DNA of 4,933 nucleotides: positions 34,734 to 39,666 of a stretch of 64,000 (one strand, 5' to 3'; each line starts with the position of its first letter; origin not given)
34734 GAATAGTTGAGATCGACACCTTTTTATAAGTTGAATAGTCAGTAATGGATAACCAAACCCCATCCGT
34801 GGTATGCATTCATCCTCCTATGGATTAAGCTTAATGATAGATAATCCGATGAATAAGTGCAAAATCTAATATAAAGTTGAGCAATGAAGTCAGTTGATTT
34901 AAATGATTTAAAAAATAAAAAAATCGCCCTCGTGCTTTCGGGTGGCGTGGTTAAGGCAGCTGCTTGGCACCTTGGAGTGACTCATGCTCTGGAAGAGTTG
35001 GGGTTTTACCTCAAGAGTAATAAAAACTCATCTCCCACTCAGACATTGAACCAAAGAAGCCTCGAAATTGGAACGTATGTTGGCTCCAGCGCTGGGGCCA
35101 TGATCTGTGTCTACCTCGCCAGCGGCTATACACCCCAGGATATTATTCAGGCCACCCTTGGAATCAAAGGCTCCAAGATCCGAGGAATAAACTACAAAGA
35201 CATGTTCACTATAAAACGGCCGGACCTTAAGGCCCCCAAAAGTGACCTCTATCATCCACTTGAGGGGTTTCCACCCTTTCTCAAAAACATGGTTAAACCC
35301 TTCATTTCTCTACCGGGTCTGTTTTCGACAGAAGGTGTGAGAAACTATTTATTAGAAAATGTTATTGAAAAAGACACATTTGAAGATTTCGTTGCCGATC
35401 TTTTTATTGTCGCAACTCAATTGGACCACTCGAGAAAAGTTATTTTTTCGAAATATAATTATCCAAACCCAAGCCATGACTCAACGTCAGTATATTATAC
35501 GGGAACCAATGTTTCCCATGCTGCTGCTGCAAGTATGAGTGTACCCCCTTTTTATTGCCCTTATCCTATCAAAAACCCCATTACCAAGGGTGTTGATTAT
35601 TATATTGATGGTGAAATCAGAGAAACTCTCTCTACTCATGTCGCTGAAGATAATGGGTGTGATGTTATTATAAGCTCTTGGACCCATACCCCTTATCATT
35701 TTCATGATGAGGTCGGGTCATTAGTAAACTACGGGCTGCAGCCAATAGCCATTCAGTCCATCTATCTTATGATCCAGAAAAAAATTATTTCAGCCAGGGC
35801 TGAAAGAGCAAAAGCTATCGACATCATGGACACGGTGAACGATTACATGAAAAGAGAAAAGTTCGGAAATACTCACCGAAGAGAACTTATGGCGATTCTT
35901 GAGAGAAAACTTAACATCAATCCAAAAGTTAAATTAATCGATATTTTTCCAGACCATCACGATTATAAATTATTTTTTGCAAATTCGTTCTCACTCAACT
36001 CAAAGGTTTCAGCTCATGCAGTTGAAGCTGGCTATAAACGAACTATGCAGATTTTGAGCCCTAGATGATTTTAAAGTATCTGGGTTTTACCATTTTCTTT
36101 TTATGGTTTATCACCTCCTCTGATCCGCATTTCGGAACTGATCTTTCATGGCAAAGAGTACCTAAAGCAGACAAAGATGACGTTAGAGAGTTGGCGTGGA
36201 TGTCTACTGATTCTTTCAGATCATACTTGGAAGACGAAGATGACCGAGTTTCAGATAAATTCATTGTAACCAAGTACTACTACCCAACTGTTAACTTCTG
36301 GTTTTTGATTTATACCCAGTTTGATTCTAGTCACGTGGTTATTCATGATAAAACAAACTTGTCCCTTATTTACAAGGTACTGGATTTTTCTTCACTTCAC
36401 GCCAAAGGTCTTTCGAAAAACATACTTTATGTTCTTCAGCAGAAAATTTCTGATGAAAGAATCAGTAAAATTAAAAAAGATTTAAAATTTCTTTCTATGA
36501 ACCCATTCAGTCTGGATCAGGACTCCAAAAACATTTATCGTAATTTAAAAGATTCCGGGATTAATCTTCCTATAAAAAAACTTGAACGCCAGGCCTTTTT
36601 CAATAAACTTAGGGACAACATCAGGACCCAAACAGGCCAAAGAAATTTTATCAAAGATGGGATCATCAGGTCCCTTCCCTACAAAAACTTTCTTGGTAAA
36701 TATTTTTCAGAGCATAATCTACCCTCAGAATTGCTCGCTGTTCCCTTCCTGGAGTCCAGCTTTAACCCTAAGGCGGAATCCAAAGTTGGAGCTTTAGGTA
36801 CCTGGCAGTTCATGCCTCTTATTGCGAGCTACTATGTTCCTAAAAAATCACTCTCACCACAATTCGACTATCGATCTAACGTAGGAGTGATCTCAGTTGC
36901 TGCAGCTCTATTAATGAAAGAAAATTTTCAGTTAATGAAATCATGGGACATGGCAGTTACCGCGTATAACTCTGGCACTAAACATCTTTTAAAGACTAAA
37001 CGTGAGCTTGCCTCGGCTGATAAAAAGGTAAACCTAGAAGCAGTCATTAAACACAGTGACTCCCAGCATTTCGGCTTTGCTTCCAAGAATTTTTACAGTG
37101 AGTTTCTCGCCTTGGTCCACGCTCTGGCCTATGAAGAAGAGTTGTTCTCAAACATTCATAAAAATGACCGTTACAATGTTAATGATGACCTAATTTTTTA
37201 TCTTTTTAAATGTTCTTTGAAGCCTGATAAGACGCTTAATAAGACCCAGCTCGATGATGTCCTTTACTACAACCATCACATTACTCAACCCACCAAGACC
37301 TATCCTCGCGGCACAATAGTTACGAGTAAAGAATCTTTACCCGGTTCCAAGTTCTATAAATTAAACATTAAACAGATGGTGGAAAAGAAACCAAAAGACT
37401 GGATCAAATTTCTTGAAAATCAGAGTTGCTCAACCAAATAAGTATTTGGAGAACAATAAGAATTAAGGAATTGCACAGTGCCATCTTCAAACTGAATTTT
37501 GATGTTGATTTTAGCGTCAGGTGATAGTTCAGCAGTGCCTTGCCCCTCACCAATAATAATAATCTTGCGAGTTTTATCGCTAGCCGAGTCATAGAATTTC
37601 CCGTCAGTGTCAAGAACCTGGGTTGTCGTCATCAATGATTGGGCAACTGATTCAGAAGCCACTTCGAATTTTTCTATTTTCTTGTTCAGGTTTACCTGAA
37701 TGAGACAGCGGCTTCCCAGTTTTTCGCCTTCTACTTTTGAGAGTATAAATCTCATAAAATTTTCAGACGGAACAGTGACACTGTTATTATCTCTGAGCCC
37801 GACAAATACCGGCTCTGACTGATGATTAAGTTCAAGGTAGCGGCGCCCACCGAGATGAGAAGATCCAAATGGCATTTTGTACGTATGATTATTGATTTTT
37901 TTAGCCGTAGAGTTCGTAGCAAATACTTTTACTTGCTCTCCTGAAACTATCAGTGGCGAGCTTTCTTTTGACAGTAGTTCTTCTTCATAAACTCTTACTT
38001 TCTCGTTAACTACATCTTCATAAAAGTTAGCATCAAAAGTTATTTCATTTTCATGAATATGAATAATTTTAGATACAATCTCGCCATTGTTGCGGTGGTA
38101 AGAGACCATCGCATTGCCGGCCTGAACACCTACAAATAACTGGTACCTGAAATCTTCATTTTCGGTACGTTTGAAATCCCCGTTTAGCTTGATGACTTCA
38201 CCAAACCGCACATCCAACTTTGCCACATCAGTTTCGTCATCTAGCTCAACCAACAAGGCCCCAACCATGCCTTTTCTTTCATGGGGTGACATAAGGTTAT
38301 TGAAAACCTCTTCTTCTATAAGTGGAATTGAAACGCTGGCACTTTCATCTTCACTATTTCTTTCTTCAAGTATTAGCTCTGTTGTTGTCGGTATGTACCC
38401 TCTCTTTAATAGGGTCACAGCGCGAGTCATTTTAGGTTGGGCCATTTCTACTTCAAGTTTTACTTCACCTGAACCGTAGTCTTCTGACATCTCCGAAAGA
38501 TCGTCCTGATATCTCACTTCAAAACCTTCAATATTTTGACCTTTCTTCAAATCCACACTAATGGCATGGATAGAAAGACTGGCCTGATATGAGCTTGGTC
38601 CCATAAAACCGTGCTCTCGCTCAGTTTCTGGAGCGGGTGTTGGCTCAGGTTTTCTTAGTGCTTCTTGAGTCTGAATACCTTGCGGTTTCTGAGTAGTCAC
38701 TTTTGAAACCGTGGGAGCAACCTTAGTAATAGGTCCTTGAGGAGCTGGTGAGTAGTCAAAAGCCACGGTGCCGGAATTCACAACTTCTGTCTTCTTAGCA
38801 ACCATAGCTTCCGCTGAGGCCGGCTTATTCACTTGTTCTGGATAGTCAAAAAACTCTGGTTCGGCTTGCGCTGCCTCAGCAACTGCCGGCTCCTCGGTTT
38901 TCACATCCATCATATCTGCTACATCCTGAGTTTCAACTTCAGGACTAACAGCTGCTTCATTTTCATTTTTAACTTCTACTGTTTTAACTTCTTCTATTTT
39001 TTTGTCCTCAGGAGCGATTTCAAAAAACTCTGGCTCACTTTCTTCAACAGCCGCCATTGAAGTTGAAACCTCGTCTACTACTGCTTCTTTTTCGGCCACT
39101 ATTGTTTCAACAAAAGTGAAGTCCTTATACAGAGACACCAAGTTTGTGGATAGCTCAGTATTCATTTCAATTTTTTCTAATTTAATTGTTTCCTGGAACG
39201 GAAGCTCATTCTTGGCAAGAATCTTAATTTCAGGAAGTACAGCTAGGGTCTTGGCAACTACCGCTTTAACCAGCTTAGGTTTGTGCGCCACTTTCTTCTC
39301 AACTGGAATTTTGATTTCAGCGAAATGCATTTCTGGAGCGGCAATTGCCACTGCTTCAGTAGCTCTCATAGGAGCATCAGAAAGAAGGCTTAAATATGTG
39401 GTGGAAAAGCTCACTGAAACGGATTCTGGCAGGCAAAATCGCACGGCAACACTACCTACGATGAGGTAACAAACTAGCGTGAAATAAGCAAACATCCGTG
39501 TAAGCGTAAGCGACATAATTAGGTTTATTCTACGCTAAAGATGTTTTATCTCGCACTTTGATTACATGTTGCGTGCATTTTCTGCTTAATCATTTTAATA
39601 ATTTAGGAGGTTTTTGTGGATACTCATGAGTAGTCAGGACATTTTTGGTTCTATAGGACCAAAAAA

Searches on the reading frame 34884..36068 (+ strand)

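Call 19: search_protein_families(library=pfam, proteins=[window:34884-36068:+], max_evalue=0.00001)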
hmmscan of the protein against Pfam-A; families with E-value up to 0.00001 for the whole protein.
window:34884-36068:+ (394 aa): 1 family
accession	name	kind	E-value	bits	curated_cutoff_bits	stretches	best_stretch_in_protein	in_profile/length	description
PF01734.28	Patatin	-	2.3e-21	77.3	27.7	1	16-254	1-190/191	Patatin-like phospholipase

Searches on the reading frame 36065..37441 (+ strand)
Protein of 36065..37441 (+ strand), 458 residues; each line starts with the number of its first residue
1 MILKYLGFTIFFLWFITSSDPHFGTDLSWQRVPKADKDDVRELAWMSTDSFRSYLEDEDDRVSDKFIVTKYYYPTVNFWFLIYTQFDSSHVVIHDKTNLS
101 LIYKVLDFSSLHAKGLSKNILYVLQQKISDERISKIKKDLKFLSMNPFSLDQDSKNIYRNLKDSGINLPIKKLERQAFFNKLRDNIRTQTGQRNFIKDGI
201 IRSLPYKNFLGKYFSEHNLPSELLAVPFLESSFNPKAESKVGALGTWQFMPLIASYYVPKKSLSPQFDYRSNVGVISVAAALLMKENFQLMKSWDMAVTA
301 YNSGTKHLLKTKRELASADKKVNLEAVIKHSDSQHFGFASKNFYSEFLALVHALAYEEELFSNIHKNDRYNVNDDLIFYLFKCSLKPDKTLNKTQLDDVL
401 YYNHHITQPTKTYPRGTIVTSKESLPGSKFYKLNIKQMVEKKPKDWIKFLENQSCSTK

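Call 19: search_protein_families(library=pfam, proteins=[window:36065-37441:+], max_evalue=0.00001)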
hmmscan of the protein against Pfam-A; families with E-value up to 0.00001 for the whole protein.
window:36065-37441:+ (458 aa): 1 family
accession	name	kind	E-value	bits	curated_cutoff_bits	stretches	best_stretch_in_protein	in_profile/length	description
PF01464.25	SLT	-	2.7e-16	59.6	21.3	1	217-321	11-114/117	Transglycosylase SLT domain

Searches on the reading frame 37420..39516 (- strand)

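Call 8: search_protein_families(library=pfam, proteins=[window:37420-39516:-])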
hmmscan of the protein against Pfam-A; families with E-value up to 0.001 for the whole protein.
window:37420-39516:- (698 aa): 0 families

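Call 62: search_protein_families(library=ncbifam, proteins=[window:37420-39516:-], max_evalue=0.1)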
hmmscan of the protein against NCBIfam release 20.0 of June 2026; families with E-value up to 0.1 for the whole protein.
window:37420-39516:- (698 aa): 1 family
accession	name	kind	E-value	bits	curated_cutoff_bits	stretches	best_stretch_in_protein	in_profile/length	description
NF049867.1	TP0183_fam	equivalog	0.0081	15.2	140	1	648-682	179-213/286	TP0183 family DNA metabolism protein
